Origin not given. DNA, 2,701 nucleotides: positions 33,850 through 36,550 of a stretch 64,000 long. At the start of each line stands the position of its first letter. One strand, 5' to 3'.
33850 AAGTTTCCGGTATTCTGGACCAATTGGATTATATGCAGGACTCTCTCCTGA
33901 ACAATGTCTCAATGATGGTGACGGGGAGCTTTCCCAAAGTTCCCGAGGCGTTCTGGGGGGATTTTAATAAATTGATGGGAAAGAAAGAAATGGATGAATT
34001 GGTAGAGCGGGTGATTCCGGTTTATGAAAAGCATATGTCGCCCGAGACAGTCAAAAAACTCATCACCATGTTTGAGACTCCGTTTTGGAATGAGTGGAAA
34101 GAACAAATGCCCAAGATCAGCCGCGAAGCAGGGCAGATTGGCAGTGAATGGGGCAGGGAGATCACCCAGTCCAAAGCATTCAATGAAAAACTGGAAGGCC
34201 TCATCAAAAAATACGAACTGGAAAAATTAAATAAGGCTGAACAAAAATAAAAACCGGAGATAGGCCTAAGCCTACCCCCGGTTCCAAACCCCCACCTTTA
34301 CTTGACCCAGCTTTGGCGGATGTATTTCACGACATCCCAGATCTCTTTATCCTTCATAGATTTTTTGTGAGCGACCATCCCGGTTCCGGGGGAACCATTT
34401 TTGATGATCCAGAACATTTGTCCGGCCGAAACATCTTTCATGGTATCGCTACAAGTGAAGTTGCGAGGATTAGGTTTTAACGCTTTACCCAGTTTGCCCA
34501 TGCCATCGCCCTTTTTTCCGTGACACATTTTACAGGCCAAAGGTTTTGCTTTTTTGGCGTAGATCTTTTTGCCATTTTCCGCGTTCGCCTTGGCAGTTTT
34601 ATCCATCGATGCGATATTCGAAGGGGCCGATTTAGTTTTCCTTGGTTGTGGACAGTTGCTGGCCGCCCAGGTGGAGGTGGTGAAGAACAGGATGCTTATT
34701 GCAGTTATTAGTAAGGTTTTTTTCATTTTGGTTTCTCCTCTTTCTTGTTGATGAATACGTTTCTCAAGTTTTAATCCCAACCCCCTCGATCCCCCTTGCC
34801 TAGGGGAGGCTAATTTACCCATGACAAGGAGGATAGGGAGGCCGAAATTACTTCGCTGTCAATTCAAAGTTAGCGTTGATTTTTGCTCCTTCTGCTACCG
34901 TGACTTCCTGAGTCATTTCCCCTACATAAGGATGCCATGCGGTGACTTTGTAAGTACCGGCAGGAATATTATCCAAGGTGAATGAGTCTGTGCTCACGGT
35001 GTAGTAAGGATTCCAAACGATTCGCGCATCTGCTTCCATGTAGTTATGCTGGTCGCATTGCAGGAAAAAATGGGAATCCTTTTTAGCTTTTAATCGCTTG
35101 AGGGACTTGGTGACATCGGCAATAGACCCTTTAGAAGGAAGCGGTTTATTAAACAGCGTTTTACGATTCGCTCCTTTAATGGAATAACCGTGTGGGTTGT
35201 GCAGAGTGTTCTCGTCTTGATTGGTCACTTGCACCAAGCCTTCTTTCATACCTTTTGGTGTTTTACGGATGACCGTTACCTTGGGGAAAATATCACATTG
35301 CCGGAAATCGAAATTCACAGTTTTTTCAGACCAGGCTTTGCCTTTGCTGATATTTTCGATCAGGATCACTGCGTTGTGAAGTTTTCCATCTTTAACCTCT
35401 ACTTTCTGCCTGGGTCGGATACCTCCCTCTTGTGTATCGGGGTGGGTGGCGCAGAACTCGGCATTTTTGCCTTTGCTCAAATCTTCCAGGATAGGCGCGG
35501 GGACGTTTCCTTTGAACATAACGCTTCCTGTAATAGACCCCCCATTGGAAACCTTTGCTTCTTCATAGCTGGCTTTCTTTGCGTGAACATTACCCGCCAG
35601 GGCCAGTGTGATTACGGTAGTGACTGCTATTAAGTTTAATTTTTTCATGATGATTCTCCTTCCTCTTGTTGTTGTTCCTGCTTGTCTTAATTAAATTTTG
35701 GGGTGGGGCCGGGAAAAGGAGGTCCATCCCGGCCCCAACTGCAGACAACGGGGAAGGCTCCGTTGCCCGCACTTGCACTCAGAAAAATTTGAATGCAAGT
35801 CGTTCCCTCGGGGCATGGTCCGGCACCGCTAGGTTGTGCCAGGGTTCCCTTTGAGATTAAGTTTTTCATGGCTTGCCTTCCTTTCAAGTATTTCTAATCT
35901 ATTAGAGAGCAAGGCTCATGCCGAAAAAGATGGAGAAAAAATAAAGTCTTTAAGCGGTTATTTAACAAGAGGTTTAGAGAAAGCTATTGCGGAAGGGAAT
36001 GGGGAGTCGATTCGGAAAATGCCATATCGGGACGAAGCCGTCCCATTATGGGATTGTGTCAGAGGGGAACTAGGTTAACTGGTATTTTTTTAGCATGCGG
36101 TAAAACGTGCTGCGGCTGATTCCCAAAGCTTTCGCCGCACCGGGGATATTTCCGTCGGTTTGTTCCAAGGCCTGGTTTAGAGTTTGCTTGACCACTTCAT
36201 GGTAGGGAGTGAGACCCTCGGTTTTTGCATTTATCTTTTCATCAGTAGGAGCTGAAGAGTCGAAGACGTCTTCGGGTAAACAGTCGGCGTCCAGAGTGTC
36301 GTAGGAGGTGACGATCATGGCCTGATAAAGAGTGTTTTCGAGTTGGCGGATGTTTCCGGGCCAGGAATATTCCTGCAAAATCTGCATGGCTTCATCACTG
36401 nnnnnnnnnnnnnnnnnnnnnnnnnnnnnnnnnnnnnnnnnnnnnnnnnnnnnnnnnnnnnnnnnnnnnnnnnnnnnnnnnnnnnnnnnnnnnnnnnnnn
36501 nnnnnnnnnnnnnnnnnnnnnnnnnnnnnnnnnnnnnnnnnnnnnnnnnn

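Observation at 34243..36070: Sigma-54 operon: 60-aa Cys/Gly/Pro-rich ORF, amicyanin-like cupredoxin and cytochrome c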

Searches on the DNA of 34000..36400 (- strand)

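Call 9: search_rna_families(source=window, start=34000, end=36400, threshold=evalue, max_evalue=1, show_alignments=3)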
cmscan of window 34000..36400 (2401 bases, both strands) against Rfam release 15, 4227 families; matches with E-value up to 1: 2.
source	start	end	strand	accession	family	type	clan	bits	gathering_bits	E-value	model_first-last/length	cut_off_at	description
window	34773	34849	-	RF00884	MIR815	Gene; miRNA;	-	30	63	0.0031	1-81/81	no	MIR815 microRNA precursor family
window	34822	34916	+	RF01420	snoR113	Gene; snRNA; snoRNA; CD-box;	-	19.9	47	0.5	1-103/103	no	Small nucleolar RNA snoR113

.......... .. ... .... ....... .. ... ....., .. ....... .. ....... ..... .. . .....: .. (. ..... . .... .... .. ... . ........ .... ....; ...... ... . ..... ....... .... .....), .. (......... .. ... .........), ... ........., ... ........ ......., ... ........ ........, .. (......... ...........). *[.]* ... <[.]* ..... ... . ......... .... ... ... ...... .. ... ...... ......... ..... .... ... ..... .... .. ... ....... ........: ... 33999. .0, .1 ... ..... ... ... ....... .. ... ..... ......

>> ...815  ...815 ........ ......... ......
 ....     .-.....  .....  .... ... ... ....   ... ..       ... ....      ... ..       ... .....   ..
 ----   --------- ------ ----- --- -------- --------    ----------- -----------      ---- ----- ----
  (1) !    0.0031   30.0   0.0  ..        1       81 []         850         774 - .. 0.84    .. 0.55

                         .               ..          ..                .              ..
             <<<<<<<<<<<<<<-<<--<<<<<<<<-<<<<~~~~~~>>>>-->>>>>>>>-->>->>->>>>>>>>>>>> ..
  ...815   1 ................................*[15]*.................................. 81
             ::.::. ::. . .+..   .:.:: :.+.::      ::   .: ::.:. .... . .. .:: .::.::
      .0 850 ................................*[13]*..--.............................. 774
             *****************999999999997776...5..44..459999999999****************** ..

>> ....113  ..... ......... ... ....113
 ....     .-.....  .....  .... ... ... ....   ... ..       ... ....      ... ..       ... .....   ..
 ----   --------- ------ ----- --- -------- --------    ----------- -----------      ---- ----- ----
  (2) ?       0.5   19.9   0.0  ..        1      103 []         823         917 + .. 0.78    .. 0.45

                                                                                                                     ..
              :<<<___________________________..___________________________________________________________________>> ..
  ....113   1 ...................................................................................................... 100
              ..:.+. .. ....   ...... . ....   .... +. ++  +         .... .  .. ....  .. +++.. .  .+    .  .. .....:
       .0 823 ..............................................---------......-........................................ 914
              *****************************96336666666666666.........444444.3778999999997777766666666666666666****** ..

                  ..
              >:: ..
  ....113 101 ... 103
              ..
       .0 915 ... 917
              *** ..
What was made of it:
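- Tried and rejected: Rfam: the only hits in the region are chance ones (MIR815, snoR113) on the intercistronic hairpin (call 9).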

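Call 23: build_rna_model(alignment_id=A2, structure=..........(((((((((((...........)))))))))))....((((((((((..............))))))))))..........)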
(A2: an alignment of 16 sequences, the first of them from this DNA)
Model R1 built from alignment A2 (16 sequences, 91 columns); structure: as given.
model positions 84; base pairs 21; branch points 1; effective number of sequences 2.06; information 0.677 bits per position. Calibrated on 0.2 Mb of random sequence (short: E-values are rough).
structure used (alignment columns):
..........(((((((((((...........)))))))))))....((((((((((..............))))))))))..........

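Call 24: search_with_rna_model(model_id=R1, sources=[window, L001, L002, L003, L004, L005, L006, L007, L008, L009, L010, L011, L012, L013, L014, L015, L016, L017, L018, L019, L020, L021, L022, L023, L024, L025, L026, L027, L028, L029, L030, L031, L032, L033, L034, L035, L036, L037, L038, L039, L040, L041, L042, L043, L044, L045, L046, L047, L048, L049, L050, L051, L052, L053, L054, L055, L056, L057, L058, L059, L060, L061, L062, L063, L064], max_evalue=10, show_alignments=0)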
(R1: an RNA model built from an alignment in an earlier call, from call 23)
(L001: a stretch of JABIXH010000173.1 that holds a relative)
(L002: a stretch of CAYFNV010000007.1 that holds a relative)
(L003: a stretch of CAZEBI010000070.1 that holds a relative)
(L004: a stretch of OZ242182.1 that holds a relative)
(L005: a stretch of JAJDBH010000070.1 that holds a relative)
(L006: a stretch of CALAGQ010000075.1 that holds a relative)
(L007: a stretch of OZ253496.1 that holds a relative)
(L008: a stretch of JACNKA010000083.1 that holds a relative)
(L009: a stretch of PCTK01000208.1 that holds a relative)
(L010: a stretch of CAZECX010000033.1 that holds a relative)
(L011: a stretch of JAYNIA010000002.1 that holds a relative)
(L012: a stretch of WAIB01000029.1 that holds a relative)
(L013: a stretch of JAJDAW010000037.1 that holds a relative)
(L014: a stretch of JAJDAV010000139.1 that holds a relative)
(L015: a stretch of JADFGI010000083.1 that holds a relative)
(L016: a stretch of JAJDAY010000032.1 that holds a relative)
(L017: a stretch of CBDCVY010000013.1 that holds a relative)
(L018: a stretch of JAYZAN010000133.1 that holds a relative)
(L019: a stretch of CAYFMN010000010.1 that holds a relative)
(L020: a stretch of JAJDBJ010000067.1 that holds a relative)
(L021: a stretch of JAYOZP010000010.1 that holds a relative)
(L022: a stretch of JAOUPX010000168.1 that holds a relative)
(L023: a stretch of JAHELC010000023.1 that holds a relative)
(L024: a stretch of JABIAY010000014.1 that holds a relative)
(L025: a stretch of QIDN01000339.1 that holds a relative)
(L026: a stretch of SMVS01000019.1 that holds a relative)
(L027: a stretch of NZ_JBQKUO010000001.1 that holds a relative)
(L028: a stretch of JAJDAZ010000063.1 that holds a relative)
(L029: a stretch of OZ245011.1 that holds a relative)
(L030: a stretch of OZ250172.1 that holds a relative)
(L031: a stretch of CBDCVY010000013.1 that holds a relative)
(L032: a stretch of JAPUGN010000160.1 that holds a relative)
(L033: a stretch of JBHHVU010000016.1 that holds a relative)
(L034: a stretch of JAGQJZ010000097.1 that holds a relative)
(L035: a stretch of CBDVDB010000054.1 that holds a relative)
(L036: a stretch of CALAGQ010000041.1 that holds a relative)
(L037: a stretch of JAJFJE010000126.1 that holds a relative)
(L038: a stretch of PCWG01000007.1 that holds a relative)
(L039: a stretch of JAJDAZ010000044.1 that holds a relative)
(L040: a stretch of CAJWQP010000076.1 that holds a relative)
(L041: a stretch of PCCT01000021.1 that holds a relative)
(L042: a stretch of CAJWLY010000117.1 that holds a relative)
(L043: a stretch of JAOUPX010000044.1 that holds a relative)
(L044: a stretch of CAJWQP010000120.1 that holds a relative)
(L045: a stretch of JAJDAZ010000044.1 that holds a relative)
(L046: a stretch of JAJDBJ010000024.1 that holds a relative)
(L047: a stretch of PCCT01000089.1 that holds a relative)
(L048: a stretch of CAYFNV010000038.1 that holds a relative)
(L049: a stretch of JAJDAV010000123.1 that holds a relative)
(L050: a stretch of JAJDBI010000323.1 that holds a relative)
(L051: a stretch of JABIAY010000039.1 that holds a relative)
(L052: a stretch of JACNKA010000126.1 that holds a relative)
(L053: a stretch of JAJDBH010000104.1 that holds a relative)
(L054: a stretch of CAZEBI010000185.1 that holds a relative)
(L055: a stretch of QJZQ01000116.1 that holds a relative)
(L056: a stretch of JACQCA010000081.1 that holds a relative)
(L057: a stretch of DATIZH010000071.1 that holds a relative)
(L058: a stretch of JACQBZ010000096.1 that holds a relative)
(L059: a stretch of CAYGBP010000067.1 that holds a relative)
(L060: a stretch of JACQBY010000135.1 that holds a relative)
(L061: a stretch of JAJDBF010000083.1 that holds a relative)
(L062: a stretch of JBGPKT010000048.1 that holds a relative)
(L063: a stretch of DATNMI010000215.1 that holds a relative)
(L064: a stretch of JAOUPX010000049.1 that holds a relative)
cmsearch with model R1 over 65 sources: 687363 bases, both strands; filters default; matches with E-value up to 10: 38.
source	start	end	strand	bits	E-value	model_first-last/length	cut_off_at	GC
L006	5866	5951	+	92.4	6.8e-16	1-84/84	no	0.69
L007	5879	5962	+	92.3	7e-16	1-84/84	no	0.64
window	35696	35778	-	92.3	7.1e-16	1-84/84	no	0.65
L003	5898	5980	+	92.1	7.6e-16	1-84/84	no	0.55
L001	1034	1116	+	91.7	9.4e-16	1-84/84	no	0.64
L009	3828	3910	+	91.3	1.1e-15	1-84/84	no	0.64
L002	5886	5968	+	91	1.3e-15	1-84/84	no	0.63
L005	5874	5956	+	90.8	1.4e-15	1-84/84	no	0.63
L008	5877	5959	+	88.8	3.5e-15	1-84/84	no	0.64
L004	5865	5948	+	85.4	1.7e-14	1-84/84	no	0.65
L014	5896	5980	+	76.9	8.3e-13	1-84/84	no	0.64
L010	5896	5980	+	76.5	1e-12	1-84/84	no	0.64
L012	5895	5979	+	74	3.2e-12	1-84/84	no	0.65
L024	573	653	+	73.8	3.5e-12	1-84/84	no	0.62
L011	5896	5979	+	72.1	7.8e-12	1-84/84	no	0.64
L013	4662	4746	+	71.5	1e-11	1-84/84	no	0.61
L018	2680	2767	+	45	1.9e-06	1-84/84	no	0.61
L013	4698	4774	-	21.8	0.084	1-84/84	no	0.51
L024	613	647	-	19.1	0.29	41-75/84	no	0.63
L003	5940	5974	-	18.5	0.39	41-75/84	no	0.63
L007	5913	6001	-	17.9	0.52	1-84/84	no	0.48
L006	5900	5968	-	17.4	0.65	1-84/84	no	0.62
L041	5086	5172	+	17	0.76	1-84/84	no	0.6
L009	3861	3922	-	17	0.77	1-84/84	no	0.6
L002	5919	5981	-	16.7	0.88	1-84/84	no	0.57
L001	1076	1108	-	16.7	0.9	43-75/84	no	0.73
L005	5916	5947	-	16.1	1.2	44-75/84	no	0.78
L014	5941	5972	-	16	1.2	43-75/84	no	0.69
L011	5941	5971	-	16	1.2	43-75/84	no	0.71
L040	526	612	+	15.8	1.3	1-84/84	no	0.59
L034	6798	6879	+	15.7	1.4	1-84/84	no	0.52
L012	5940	5971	-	15.5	1.5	43-75/84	no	0.72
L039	6814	6868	+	15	2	1-84/84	no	0.42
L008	5910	5971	-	13.5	3.8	1-84/84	no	0.65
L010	5941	5972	-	13.2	4.3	43-75/84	no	0.72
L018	2726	2756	-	12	7.6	45-74/84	no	0.68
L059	7895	7959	-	11.7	8.9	1-84/84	no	0.58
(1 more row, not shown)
